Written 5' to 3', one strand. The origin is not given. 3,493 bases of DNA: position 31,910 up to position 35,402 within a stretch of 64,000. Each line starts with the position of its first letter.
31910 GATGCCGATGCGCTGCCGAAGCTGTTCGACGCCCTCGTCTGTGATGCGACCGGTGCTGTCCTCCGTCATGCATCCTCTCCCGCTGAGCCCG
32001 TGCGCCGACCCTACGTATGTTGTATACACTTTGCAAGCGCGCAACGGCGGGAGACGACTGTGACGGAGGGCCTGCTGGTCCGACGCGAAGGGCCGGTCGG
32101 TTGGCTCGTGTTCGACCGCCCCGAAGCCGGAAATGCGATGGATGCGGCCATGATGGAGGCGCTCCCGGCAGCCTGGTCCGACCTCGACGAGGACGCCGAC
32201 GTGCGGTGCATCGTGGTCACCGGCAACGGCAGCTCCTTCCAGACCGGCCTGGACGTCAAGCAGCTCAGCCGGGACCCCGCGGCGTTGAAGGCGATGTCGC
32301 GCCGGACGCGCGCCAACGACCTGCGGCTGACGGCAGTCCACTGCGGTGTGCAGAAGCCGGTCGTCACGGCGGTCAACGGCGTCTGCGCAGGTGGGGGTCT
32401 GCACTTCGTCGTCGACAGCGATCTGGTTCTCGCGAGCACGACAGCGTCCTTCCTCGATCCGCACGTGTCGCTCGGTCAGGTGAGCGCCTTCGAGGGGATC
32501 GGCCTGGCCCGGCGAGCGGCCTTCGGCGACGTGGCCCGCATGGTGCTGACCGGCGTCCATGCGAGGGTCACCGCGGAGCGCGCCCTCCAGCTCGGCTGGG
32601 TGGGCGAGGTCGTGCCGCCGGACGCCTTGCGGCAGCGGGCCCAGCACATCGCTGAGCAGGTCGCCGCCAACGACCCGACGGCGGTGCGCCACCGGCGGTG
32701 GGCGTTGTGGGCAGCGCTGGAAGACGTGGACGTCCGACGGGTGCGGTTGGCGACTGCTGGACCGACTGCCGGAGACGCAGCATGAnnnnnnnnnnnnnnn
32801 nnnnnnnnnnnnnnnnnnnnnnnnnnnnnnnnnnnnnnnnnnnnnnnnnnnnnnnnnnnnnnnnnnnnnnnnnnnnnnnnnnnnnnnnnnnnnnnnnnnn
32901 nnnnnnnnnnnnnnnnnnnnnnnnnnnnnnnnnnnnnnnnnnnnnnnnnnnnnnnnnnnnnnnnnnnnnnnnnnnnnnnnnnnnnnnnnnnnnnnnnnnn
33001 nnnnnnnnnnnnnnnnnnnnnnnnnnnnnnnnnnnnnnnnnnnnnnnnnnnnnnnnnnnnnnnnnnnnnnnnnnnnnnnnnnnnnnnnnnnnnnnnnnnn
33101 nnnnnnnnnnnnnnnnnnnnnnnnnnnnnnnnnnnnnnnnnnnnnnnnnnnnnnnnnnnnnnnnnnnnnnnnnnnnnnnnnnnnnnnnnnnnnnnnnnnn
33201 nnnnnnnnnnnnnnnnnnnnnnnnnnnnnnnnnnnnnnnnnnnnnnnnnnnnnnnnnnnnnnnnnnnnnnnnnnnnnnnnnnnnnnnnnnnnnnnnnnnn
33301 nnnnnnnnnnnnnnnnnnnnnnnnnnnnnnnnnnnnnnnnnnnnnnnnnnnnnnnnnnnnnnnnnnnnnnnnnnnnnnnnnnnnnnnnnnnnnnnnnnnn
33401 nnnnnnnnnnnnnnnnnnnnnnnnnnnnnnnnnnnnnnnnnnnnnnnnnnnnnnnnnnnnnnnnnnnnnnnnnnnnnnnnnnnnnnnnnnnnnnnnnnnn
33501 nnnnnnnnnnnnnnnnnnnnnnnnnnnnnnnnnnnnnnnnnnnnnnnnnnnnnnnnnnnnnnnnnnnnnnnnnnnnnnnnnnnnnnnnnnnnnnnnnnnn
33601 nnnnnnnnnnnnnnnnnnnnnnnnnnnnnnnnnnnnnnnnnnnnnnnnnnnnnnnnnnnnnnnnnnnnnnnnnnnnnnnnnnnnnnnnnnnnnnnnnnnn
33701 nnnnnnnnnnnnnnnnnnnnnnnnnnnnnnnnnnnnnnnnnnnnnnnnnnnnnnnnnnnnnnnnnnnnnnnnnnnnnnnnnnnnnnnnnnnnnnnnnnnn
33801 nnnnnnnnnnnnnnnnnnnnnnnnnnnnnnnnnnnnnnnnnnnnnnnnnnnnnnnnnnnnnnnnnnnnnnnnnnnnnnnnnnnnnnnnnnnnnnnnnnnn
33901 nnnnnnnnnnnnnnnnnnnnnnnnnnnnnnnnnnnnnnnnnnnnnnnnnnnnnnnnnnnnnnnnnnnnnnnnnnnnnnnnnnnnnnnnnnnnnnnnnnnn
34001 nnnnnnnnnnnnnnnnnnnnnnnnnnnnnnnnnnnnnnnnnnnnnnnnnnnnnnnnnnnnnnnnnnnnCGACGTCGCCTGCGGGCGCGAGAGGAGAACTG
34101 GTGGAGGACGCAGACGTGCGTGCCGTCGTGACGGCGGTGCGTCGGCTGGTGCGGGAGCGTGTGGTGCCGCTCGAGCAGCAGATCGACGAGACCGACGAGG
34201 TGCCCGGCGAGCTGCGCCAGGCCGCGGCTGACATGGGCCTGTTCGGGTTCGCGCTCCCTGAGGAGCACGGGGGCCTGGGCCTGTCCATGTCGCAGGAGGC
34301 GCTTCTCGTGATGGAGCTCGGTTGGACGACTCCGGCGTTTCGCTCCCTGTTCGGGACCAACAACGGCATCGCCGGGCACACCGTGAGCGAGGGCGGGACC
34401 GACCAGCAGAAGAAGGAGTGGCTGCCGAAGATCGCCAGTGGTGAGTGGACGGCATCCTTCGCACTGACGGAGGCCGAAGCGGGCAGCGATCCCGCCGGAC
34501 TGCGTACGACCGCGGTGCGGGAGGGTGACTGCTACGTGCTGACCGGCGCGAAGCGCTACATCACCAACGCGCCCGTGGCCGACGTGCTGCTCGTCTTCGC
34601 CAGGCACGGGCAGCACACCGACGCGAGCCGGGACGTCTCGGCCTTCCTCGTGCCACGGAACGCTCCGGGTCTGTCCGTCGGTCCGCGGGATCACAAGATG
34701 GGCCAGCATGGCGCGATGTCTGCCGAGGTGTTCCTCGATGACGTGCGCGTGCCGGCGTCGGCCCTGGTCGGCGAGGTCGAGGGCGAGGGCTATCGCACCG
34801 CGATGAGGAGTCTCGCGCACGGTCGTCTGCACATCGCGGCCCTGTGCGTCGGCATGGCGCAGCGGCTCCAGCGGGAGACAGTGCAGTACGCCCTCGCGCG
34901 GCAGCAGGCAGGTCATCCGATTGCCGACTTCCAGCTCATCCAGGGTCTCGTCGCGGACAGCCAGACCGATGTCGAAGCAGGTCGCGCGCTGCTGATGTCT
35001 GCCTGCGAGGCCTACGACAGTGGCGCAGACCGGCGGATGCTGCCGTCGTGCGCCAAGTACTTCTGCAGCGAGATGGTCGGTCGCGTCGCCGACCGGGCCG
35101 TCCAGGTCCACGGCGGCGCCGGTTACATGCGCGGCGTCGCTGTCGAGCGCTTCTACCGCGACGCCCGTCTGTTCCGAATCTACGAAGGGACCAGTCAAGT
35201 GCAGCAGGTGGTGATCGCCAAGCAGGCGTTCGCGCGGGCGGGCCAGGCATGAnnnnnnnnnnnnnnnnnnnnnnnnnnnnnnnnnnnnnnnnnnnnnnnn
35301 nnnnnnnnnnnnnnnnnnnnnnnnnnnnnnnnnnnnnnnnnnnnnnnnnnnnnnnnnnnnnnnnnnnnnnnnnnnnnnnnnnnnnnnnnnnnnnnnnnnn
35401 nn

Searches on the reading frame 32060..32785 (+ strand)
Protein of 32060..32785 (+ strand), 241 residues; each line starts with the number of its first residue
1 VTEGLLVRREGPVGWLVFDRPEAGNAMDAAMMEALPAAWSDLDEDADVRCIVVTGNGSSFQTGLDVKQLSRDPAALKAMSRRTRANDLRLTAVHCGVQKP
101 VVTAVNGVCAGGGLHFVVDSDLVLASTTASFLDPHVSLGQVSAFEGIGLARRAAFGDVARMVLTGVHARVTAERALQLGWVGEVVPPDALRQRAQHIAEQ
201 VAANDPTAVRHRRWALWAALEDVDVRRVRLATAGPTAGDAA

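Call 11: search_protein_families(library=pfam, proteins=[window:32060-32785:+], max_evalue=0.001)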
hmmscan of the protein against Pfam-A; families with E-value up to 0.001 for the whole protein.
window:32060-32785:+ (241 aa): 2 families
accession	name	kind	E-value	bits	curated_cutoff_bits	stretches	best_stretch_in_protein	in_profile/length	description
PF00378.25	ECH_1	-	8.1e-33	114.2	27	1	13-226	6-215/251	Enoyl-CoA hydratase/isomerase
PF16113.10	ECH_2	-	7.3e-18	65.6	27.2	1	14-202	2-189/335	Enoyl-CoA hydratase/isomerase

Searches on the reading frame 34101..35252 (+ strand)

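Call 11: search_protein_families(library=pfam, proteins=[window:34101-35252:+], max_evalue=0.001)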
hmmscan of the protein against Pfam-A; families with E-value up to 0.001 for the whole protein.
window:34101-35252:+ (383 aa): 6 families
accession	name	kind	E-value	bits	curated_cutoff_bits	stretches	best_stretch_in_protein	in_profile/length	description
PF00441.29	Acyl-CoA_dh_1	-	1.6e-45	155.3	22.4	1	228-376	1-149/150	Acyl-CoA dehydrogenase, C-terminal domain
PF02771.21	Acyl-CoA_dh_N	-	2.2e-29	102.6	22.9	1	5-115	3-113/113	Acyl-CoA dehydrogenase, N-terminal domain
PF02770.24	Acyl-CoA_dh_M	-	6.8e-26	90.7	33.3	1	119-215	1-97/97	Acyl-CoA dehydrogenase, middle domain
PF08028.16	Acyl-CoA_dh_2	-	1.6e-16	61.3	22.7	1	244-365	2-133/134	Acyl-CoA dehydrogenase, C-terminal domain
PF11794.13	HpaB_N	-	7e-06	26.3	35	1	146-218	179-264/270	4-hydroxyphenylacetate 3-hydroxylase N terminal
PF22924.1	ACOX_C_alpha1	-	4.5e-05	23.7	27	1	307-369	99-161/169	Acyl-CoA oxidase, C-alpha1 domain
